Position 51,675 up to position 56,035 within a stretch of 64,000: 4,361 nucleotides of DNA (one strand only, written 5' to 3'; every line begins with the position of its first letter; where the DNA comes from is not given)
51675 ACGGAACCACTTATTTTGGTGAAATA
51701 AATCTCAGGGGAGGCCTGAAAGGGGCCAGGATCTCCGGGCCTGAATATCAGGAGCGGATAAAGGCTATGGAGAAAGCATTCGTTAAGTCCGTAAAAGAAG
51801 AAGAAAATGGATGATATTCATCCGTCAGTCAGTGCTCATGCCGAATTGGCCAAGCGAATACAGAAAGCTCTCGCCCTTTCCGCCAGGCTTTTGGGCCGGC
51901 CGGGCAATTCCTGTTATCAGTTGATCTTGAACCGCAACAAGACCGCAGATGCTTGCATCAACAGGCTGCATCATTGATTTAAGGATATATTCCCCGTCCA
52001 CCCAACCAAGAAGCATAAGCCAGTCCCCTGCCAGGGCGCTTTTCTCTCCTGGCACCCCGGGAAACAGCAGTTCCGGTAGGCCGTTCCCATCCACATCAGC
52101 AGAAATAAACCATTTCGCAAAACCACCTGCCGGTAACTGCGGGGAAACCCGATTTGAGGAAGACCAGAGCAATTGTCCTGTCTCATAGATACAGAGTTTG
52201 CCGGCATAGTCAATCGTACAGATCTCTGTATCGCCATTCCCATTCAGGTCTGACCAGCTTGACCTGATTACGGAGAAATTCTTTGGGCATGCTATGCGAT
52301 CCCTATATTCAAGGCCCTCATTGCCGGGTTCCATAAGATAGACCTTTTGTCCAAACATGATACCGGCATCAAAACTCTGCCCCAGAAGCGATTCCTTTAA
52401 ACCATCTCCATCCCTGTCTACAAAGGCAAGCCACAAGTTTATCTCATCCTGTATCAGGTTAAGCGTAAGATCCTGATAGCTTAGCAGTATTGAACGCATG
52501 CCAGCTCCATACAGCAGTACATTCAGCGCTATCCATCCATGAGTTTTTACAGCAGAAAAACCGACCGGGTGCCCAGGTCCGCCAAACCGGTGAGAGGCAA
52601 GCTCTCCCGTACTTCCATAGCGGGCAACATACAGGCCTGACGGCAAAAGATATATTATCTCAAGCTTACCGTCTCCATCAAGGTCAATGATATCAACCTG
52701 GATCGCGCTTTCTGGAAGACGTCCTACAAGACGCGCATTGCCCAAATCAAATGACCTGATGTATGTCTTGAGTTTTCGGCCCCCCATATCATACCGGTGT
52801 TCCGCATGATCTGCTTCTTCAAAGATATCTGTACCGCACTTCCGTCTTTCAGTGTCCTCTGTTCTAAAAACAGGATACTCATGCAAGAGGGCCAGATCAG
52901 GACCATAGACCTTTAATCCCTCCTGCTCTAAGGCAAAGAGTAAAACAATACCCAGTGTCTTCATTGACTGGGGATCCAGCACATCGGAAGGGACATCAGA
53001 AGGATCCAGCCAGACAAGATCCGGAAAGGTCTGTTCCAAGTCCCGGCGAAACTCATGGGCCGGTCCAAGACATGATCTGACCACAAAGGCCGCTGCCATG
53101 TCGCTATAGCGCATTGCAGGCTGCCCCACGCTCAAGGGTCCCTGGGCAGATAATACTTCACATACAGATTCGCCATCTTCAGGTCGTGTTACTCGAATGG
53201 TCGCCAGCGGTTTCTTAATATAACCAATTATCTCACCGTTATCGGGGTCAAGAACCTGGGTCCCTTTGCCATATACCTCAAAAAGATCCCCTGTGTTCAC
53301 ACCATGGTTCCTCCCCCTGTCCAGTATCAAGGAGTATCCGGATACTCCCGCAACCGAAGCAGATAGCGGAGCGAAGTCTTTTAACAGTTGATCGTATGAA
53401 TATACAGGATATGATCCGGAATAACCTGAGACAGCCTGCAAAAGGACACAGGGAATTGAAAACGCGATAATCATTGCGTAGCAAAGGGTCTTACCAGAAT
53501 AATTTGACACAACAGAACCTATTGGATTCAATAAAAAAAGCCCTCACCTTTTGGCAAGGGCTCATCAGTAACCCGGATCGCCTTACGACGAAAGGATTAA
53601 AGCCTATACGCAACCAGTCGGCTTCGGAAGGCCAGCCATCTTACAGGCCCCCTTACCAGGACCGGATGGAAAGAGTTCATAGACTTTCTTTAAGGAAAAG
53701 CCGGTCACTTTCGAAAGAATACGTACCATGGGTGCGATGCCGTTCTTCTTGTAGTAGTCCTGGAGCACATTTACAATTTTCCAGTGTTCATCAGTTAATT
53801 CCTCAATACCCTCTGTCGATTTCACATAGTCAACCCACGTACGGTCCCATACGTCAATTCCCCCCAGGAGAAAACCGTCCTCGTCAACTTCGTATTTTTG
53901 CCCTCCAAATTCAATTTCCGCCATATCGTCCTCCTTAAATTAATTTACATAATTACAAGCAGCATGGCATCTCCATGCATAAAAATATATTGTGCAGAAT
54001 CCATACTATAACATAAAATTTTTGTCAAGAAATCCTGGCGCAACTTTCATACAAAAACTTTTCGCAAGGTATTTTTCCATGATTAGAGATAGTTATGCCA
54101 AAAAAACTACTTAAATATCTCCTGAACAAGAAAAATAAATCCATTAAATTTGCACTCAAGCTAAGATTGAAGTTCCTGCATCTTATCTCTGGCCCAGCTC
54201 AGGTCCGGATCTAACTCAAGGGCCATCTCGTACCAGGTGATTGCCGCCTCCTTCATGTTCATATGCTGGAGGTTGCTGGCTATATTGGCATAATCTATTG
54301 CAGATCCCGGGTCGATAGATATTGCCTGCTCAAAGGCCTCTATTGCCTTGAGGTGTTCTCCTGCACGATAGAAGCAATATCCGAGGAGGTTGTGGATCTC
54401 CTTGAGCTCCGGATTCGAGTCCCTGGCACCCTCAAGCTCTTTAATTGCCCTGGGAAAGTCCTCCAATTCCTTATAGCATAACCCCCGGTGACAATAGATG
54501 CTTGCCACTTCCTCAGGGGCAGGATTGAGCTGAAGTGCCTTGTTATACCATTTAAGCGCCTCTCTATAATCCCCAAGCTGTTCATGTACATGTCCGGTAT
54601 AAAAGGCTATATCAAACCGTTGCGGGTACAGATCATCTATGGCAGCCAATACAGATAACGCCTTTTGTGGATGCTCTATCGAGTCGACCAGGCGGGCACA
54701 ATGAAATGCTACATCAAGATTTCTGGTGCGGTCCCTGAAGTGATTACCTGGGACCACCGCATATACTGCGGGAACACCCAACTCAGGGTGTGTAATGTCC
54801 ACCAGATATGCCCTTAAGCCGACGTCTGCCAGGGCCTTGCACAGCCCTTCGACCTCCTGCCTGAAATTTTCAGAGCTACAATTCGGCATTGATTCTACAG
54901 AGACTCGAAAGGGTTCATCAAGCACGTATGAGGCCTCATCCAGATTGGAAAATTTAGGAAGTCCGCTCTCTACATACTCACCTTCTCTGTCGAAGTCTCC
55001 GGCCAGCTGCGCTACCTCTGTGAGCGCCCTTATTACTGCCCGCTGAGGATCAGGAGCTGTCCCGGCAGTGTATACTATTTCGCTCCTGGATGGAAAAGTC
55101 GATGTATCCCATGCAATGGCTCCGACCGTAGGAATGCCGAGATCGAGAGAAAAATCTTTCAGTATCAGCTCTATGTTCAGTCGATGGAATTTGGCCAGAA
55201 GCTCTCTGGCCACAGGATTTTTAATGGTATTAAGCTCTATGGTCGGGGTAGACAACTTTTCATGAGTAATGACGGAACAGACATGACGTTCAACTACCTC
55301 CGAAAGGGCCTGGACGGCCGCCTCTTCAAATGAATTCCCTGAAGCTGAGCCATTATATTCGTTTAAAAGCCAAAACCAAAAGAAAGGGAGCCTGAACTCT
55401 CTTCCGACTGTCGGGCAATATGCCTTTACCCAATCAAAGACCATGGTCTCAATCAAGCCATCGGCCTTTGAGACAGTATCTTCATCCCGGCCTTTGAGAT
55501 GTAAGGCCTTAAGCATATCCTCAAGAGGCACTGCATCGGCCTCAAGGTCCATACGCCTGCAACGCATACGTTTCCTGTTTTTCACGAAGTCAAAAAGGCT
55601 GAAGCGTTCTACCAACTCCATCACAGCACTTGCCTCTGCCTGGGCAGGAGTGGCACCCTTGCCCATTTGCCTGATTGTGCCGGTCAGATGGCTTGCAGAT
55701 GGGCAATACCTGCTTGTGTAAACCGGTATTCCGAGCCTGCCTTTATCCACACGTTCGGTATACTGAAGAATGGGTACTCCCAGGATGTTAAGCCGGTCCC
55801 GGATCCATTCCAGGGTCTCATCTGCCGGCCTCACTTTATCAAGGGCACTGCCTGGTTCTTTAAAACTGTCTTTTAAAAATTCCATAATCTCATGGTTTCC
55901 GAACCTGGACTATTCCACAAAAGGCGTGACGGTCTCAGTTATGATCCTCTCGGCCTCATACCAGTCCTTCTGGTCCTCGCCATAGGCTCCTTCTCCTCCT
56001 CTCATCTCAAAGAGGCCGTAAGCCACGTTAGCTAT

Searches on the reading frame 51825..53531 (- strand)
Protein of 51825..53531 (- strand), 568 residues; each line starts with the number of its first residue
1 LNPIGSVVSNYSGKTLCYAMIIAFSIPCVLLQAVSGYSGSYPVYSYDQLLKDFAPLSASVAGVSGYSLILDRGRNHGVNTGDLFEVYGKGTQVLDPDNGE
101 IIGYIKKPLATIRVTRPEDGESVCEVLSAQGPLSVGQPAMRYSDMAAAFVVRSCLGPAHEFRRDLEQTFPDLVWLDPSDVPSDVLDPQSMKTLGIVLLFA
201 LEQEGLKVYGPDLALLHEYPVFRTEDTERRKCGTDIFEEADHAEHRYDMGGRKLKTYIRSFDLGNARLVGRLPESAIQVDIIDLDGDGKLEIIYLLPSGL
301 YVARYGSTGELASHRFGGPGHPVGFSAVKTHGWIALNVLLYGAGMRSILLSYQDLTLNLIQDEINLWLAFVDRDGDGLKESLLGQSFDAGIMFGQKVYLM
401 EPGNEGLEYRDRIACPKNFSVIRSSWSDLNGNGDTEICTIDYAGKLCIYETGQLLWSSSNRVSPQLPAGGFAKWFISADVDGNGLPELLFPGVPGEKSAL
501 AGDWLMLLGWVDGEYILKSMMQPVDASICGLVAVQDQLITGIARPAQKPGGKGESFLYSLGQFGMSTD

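Call 43: search_protein_families(library=pfam, proteins=[window:51825-53531:-], max_evalue=0.001)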
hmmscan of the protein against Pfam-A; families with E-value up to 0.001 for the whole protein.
window:51825-53531:- (568 aa): 3 families
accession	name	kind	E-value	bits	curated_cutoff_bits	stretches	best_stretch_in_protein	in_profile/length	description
PF13517.12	FG-GAP_3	-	7.8e-12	46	26.9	1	428-489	1-60/61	FG-GAP-like repeat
PF16538.11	FlgT_C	-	0.00057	20.7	27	0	67-126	3-60/77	Flagellar assembly protein T, C-terminal domain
PF01839.29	FG-GAP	-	0.00063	20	22.1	0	279-293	5-19/37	FG-GAP repeat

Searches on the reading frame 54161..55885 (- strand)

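Call 43: search_protein_families(library=pfam, proteins=[window:54161-55885:-], max_evalue=0.001)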
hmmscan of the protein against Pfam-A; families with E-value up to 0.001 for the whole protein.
window:54161-55885:- (574 aa): 16 families
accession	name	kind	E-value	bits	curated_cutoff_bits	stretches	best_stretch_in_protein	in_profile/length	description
PF02624.21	YcaO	-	8.8e-70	236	25.7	1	74-380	1-323/325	YcaO cyclodehydratase, ATP-ad Mg2+-binding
PF00515.34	TPR_1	-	1e-26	92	27.8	2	431-455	8-32/34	Tetratricopeptide repeat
PF07719.23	TPR_2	-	5.5e-25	85.8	27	2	427-455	4-32/34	Tetratricopeptide repeat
PF13181.12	TPR_8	-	3.4e-21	74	25.7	2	431-456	8-33/34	Tetratricopeptide repeat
PF13424.12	TPR_12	-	1.1e-20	74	30.1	4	431-488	10-72/77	Tetratricopeptide repeat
PF13432.12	TPR_16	-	7.6e-19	68.3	32.7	2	473-529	9-65/65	Tetratricopeptide repeat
PF13414.12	TPR_11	-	1.6e-16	60.1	26.8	1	431-473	1-40/42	TPR repeat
PF13428.12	TPR_14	-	6.4e-12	45.3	23.5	0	429-460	6-37/44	Tetratricopeptide repeat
PF13371.12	TPR_9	-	1.4e-10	41.5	35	0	404-463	9-68/73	Tetratricopeptide repeat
PF14559.12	TPR_19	-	3.6e-10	40.4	25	1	475-536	5-65/68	Tetratricopeptide repeat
PF13176.12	TPR_7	-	2.2e-08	34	27.9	0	431-460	6-35/36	Tetratricopeptide repeat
PF12895.13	ANAPC3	-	3.2e-08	34.2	27.2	1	438-520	3-81/82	Anaphase-promoting complex, cyclosome, subunit 3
PF13431.12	TPR_17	-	5.1e-08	33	24.4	0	517-548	1-32/34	Tetratricopeptide repeat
PF13174.12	TPR_6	-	5.8e-07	30.2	26.3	0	501-528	6-33/33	Tetratricopeptide repeat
PF23914.1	TPR_CcmH_CycH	-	8.2e-06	26.2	42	1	431-522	57-148/158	Cytochrome c-type biogenesis protein H TPR domain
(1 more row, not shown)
